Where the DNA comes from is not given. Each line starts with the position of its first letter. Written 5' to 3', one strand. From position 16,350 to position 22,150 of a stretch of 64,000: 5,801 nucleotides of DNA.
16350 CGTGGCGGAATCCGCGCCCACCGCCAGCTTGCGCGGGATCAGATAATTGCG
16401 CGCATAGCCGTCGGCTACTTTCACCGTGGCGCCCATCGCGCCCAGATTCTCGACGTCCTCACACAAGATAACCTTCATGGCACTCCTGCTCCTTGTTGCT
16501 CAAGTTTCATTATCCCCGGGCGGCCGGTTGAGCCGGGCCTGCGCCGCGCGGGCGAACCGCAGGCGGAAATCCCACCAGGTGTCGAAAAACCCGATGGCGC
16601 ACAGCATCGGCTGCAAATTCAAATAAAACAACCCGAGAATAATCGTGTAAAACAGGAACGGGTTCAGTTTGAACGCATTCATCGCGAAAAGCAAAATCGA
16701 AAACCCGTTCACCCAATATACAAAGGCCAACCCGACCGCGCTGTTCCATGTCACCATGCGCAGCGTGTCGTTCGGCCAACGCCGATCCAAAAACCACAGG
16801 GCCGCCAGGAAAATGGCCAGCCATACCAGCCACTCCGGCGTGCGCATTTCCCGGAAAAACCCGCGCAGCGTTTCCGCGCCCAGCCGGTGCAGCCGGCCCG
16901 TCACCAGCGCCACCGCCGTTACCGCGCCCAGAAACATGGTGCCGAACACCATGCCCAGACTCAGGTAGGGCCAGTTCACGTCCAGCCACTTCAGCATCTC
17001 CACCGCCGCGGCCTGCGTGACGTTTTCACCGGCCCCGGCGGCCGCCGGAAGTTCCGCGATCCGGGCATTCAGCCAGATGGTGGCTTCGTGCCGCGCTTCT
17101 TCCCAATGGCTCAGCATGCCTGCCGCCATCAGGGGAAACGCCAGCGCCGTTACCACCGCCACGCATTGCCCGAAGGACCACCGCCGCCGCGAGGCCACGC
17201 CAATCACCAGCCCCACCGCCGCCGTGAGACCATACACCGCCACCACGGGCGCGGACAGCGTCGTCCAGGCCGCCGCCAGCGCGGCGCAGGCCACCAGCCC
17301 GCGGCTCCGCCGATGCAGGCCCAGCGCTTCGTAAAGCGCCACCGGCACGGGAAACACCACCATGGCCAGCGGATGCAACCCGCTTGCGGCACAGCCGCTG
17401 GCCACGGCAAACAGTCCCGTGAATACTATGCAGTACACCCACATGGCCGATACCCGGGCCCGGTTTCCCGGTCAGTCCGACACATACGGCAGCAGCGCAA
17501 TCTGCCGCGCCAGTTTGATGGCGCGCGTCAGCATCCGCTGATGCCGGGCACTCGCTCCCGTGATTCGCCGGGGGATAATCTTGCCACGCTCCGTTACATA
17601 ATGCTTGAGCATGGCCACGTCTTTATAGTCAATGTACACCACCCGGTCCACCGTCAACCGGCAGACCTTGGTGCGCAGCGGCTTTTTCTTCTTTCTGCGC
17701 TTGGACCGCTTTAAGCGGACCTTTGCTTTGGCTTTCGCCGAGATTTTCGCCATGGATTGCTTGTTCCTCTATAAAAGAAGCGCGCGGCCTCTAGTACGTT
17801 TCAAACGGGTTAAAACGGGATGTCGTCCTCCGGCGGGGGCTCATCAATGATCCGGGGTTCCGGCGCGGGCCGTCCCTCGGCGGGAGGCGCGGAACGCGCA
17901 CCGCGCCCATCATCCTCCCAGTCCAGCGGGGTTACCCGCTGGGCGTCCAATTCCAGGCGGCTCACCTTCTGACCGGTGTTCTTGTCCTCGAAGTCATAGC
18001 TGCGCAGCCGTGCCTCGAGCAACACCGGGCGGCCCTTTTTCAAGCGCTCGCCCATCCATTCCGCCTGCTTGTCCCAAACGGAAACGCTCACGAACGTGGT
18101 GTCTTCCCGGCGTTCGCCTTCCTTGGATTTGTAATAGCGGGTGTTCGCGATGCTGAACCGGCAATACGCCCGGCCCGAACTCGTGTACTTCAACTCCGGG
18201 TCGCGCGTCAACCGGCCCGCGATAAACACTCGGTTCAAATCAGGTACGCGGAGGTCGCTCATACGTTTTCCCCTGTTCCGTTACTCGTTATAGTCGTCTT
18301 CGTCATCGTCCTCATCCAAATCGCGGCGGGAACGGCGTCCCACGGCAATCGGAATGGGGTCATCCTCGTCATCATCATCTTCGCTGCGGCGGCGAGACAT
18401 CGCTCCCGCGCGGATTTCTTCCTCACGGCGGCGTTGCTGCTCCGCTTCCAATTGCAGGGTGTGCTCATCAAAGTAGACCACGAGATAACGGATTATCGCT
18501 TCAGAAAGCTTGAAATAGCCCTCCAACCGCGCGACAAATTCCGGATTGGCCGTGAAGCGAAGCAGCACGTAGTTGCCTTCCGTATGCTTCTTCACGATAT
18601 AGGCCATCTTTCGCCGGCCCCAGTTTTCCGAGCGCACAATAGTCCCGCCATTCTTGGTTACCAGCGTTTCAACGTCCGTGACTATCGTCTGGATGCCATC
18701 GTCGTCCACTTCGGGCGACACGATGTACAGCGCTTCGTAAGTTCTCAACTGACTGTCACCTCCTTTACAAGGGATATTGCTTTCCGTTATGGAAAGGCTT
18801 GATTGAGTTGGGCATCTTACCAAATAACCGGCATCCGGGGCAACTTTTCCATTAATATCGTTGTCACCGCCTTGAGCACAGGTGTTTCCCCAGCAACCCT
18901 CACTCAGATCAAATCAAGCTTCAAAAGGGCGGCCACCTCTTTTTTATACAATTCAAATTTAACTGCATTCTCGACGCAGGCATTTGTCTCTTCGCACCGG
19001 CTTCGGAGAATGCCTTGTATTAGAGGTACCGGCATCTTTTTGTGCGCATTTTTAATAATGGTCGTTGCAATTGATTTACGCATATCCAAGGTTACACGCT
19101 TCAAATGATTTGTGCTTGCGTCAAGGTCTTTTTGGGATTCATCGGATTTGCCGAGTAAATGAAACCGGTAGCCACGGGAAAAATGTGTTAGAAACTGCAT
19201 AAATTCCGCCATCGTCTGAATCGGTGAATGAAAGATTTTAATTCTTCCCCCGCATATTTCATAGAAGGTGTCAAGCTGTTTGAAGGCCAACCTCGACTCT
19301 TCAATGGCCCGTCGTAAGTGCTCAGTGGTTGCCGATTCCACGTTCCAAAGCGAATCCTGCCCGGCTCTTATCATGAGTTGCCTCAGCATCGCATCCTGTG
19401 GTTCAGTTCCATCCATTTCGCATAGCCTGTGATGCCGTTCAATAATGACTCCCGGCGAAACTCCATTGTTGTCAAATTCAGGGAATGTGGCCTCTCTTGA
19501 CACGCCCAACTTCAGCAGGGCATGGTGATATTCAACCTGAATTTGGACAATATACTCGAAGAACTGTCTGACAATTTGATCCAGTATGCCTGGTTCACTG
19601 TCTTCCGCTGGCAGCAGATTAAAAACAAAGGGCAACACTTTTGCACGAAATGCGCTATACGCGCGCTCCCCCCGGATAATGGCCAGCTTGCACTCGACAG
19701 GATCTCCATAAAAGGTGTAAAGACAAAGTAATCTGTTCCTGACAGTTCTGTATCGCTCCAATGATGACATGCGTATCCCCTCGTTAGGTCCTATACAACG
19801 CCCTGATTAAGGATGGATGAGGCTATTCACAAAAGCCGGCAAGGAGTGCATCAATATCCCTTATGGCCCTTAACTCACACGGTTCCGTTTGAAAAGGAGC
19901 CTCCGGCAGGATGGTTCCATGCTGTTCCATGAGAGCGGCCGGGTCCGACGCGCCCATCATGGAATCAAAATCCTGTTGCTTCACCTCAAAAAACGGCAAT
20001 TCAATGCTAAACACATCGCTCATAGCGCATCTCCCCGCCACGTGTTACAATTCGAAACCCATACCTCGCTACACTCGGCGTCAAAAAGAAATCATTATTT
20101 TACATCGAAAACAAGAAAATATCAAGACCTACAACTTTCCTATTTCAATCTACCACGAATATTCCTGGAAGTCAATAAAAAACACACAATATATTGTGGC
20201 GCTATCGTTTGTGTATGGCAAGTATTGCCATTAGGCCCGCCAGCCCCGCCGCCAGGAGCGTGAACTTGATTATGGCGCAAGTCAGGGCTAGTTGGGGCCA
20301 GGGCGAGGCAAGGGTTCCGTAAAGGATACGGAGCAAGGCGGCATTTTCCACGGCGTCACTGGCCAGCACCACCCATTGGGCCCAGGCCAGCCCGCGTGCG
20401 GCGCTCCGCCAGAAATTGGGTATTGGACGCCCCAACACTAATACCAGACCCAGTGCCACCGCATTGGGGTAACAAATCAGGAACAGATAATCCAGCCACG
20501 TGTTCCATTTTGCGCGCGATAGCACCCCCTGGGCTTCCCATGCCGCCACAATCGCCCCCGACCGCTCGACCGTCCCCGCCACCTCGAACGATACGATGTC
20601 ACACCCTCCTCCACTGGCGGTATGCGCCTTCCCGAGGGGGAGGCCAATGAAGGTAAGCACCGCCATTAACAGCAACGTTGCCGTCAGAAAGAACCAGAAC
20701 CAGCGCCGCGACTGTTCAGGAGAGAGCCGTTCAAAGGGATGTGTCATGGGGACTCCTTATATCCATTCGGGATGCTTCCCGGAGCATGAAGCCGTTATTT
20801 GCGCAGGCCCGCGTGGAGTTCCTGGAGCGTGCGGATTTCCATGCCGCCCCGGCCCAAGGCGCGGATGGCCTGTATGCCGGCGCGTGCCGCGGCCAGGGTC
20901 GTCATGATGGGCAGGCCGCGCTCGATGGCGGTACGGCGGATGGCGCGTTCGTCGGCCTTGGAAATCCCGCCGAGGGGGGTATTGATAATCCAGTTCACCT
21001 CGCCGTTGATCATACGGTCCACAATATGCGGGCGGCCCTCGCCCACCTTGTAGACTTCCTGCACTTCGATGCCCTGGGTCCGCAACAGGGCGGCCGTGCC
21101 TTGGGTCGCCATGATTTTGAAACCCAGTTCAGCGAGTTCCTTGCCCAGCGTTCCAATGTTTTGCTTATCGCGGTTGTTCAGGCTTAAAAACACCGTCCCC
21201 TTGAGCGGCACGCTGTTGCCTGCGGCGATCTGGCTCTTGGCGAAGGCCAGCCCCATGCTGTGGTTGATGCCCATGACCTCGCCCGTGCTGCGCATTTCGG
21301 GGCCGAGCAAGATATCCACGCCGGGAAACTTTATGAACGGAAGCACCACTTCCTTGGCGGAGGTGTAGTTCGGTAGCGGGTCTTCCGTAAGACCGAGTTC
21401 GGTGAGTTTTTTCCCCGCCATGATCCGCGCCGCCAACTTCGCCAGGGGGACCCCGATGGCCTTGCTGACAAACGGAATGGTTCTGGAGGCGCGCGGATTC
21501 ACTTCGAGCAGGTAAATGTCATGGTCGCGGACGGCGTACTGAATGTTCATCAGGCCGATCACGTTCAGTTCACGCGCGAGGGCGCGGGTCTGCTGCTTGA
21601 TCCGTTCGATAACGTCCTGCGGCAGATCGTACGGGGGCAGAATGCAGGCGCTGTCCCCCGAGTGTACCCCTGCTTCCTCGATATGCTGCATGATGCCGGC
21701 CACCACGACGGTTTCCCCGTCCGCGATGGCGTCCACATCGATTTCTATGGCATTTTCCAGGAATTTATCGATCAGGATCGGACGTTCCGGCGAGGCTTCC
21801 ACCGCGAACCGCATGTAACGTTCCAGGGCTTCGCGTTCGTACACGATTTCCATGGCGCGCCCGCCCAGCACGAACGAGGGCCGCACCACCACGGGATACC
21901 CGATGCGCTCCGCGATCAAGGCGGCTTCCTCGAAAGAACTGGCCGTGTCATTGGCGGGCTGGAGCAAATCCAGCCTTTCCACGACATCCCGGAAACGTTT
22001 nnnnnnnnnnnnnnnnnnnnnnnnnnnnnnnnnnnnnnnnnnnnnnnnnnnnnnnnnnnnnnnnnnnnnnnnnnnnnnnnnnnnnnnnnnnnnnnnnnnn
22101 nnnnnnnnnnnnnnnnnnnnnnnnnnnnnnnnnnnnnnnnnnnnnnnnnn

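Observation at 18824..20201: Low-GC two-gene cassette of unknown function inserted next to the rpsF operon: candidate novel defense or toxin-antitoxin module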

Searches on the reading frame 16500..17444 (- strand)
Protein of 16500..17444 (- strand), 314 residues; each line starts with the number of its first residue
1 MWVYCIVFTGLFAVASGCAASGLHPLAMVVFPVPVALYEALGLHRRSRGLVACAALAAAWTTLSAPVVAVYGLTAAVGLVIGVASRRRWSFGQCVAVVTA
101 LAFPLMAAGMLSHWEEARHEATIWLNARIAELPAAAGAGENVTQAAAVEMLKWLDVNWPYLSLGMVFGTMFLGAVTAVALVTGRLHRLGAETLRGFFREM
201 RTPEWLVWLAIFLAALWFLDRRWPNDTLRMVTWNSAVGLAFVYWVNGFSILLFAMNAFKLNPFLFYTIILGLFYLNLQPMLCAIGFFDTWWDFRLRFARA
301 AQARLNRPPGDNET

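Call 5: search_protein_families(library=pfam, proteins=[window:16500-17444:-], max_evalue=1)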
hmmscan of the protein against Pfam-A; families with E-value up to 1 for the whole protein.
window:16500-17444:- (314 aa): 1 family
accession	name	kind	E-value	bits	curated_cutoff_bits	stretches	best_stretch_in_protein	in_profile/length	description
PF09991.14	DUF2232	-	5.1e-15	55.8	27.8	1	23-289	16-290/290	Predicted membrane protein (DUF2232)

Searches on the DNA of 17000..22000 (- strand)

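Call 19: search_rna_families(source=window, start=17000, end=22000, threshold=evalue, max_evalue=1)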
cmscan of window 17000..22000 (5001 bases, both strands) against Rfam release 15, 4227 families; matches with E-value up to 1: 1.
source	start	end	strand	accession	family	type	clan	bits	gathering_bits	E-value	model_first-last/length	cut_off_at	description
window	20238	20368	-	RF00223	IRES_Bip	Cis-reg; IRES;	-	15.7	40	0.12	1-263/263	no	bip internal ribosome entry site (IRES)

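Call 98: search_rna_families(sources=[L021, L023, L012, L007, L008], threshold=gathering)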
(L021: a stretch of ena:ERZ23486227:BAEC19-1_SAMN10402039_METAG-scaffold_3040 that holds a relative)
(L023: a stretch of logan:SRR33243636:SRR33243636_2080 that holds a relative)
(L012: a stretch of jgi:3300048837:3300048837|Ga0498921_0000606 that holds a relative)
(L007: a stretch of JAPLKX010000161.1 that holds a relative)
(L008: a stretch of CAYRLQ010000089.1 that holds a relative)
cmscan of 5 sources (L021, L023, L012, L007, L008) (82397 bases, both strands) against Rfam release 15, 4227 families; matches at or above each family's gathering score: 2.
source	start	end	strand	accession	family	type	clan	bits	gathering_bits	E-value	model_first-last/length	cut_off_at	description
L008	6029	6102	-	RF00005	tRNA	Gene; tRNA;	CL00001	65.7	29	6.1e-12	1-71/71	no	tRNA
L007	8670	8750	+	RF00005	tRNA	Gene; tRNA;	CL00001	60.4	29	1.8e-10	1-71/71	no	tRNA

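Call 99: search_rna_families(source=L023, start=4000, end=9000, threshold=evalue, max_evalue=1)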
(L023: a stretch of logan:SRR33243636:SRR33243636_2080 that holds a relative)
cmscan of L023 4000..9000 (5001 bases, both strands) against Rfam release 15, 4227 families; matches with E-value up to 1: 0.
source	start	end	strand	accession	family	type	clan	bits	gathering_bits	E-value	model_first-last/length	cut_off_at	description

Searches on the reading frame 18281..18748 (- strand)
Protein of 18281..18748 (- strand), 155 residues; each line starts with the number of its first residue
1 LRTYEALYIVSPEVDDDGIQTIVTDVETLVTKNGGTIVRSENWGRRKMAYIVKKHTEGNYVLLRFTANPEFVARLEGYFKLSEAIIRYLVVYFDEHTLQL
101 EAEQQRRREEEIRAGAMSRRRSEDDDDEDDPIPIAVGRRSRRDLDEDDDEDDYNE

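Call 57: find_homologous_proteins(query=window:18281-18748:-, max_evalue=1e-20)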
Query window:18281-18748:- (155 aa): 356 proteins with E <= 1e-20 among 1230 candidates; the best 120 are listed.
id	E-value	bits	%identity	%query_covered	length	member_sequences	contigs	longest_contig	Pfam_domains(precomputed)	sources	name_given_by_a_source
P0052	4.7e-95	333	100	100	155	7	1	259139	PF01250.23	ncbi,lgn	-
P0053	2.8e-76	273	82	88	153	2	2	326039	PF01250.23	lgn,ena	-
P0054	2.0e-73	263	79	88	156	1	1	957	PF01250.23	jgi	jgi:small subunit ribosomal protein S6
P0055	4.9e-73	262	80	92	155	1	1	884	PF01250.23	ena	-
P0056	2.5e-69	250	77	91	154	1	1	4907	PF01250.23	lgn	-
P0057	3.1e-64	233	72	92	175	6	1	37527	PF01250.23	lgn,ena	-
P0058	1.7e-62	228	70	95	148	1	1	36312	PF01250.23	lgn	-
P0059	2.4e-62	227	71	91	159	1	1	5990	PF01250.23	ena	-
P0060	5.8e-62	226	70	87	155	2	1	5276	PF01250.23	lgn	-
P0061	1.5e-61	225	69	97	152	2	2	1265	PF01250.23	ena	-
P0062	1.0e-60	222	70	87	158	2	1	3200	PF01250.23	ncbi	-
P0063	1.2e-59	219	70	96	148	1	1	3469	PF01250.23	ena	-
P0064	1.7e-59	218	68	88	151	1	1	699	PF01250.23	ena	-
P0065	4.3e-59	217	74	63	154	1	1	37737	PF01250.23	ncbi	-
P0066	2.9e-58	214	70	96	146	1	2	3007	PF01250.23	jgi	jgi:small subunit ribosomal protein S6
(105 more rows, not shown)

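Call 58: find_encoding_contigs(protein=P0053, flank=8000, max_places=2)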
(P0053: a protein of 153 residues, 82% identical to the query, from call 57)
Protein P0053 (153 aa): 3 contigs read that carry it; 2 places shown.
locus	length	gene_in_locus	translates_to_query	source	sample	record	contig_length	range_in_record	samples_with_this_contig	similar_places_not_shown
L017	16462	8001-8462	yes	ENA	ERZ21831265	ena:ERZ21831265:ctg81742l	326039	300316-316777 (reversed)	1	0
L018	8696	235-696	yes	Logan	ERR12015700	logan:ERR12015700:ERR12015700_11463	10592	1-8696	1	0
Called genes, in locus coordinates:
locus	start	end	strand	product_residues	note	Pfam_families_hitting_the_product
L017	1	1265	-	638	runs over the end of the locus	PF02518:HATPase_c (faint), PF13589:HATPase_c_3, PF00183:HSP90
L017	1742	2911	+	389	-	-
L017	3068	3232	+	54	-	-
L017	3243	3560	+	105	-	PF18911:PKD_4, PF00801:PKD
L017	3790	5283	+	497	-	PF18998:Flg_new_2, PF03781:FGE-sulfatase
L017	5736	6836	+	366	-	PF03781:FGE-sulfatase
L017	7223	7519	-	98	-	PF01541:GIY-YIG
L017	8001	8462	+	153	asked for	PF01250:Ribosomal_S6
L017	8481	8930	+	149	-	PF00436:SSB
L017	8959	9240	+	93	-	PF01084:Ribosomal_S18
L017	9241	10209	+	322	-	PF09991:DUF2232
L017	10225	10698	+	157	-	PF01281:Ribosomal_L9_N, PF03948:Ribosomal_L9_C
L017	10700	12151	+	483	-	PF00772:DnaB, PF13481:AAA_25, PF03796:DnaB_C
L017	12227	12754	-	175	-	PF05991:NYN_YacP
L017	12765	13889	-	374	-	PF01168:Ala_racemase_N, PF00842:Ala_racemase_C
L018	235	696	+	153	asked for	PF01250:Ribosomal_S6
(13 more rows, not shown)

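Call 59: find_encoding_contigs(protein=P0057, flank=8000, max_places=2)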
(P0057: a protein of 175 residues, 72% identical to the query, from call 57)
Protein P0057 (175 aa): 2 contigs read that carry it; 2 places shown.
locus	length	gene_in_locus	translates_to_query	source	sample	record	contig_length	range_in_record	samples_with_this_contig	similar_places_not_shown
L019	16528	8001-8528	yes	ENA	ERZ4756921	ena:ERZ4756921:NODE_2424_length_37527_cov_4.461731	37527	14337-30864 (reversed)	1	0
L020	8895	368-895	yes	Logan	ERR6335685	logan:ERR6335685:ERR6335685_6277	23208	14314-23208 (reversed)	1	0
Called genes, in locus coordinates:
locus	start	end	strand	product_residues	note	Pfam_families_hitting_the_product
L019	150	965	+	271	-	PF02596:DUF169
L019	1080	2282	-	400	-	PF00483:NTP_transferase, PF12804:NTP_transf_3, PF00132:Hexapep (weak), PF25084:LbH_EIF2B, PF25087:GMPPB_C, PF00132:Hexapep (weak)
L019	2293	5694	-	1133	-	PF00133:tRNA-synt_1, PF09334:tRNA-synt_1g (faint), PF08264:Anticodon_1, PF19302:DUF5915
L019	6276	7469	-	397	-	PF01041:DegT_DnrJ_EryC1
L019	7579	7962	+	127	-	-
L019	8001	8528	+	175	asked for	PF01250:Ribosomal_S6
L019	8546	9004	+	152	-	PF00436:SSB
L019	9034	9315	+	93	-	PF01084:Ribosomal_S18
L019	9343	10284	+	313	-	PF09991:DUF2232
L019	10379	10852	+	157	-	PF01281:Ribosomal_L9_N, PF03948:Ribosomal_L9_C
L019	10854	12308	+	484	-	PF00772:DnaB, PF13481:AAA_25, PF03796:DnaB_C, PF06745:ATPase (faint)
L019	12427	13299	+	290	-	PF00701:DHDPS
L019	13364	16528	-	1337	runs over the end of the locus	-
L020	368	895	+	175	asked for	PF01250:Ribosomal_S6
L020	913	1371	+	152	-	PF00436:SSB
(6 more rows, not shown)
